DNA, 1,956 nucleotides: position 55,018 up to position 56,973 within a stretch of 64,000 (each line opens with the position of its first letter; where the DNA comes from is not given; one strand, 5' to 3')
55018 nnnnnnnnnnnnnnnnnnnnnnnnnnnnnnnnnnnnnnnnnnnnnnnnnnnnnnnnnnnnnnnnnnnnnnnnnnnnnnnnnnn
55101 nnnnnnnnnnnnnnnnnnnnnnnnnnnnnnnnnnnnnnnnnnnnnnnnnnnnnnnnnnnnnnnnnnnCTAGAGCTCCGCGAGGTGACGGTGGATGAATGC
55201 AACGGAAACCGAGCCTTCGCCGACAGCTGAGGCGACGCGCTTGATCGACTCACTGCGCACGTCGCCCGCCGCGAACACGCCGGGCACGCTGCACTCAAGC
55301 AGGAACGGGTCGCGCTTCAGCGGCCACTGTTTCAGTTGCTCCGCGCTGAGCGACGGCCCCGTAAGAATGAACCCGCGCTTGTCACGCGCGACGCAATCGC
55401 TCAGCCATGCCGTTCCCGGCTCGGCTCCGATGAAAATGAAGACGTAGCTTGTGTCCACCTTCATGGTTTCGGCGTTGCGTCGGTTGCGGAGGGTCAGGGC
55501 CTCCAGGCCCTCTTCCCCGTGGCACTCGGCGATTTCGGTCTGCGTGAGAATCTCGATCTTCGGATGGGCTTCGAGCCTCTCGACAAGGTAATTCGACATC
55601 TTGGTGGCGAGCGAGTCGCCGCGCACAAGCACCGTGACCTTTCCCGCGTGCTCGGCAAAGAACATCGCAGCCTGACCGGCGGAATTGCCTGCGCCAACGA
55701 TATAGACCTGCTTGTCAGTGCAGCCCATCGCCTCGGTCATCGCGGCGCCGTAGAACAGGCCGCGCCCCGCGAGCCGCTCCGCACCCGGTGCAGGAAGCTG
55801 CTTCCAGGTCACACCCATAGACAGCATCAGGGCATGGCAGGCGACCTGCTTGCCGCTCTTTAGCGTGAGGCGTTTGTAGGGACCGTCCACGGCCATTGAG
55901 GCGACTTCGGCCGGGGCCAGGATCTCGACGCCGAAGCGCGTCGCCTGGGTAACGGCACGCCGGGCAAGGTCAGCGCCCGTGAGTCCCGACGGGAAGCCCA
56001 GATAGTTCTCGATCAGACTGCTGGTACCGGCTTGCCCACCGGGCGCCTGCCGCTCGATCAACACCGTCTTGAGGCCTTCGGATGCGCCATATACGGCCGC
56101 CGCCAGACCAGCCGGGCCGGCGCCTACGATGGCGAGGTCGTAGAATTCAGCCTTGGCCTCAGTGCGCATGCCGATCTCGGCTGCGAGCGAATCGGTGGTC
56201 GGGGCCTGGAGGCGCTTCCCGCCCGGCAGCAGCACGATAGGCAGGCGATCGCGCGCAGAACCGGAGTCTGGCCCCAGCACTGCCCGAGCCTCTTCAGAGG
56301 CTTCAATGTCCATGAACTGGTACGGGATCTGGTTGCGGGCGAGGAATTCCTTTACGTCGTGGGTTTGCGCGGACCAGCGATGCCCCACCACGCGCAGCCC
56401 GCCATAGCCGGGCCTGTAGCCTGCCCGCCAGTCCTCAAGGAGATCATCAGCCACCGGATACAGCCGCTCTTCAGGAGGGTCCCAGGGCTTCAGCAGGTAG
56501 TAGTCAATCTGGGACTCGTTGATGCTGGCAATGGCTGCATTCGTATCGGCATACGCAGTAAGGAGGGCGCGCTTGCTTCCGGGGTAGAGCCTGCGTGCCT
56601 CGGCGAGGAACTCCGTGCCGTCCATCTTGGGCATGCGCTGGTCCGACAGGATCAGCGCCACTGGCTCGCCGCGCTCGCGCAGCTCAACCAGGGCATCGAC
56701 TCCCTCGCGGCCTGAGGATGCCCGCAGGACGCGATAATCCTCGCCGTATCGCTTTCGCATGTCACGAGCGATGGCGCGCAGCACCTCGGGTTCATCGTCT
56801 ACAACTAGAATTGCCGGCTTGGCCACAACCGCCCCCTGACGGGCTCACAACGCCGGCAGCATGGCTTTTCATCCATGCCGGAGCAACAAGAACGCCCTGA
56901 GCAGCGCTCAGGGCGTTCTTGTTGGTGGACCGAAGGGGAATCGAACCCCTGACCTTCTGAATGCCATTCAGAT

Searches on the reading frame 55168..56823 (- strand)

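Call 94: search_protein_families(library=pfam, proteins=[window:55168-56823:-], max_evalue=0.001)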
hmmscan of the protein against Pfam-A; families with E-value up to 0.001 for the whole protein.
window:55168-56823:- (551 aa): 11 families
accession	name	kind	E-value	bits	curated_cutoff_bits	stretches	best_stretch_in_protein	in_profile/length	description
PF07992.20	Pyr_redox_2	-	2.6e-35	122.7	26.1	1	228-537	1-291/291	Pyridine nucleotide-disulphide oxidoreductase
PF13738.12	Pyr_redox_3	-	1.4e-15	57.8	30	1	287-484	84-285/305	Pyridine nucleotide-disulphide oxidoreductase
PF00072.30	Response_reg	-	3.1e-15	56.7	30.2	1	5-117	1-104/111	Response regulator receiver domain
PF00070.33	Pyr_redox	-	5.2e-13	49.8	22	1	373-446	2-80/82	Pyridine nucleotide-disulphide oxidoreductase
PF01946.23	Thi4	-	6.7e-08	32.5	26.2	1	228-266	18-58/235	Thi4 family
PF03486.20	HI0933_like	-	3.2e-07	30.5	50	0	229-260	2-33/244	HI0933-like protein Rossmann domain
PF13450.12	NAD_binding_8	-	1.5e-06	28.8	21.9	1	232-270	1-40/68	NAD(P)-binding Rossmann-like domain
PF12831.13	FAD_oxidored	-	1.6e-06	28.2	27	1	229-276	1-48/416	FAD dependent oxidoreductase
PF01494.25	FAD_binding_3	-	4.1e-06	26.7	22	1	229-261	3-35/349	FAD binding domain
PF01266.30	DAO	-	9e-06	25.9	27.9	1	229-268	1-42/353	FAD dependent oxidoreductase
PF00890.30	FAD_binding_2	-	4.8e-05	23.2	20.4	1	229-266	1-39/414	FAD binding domain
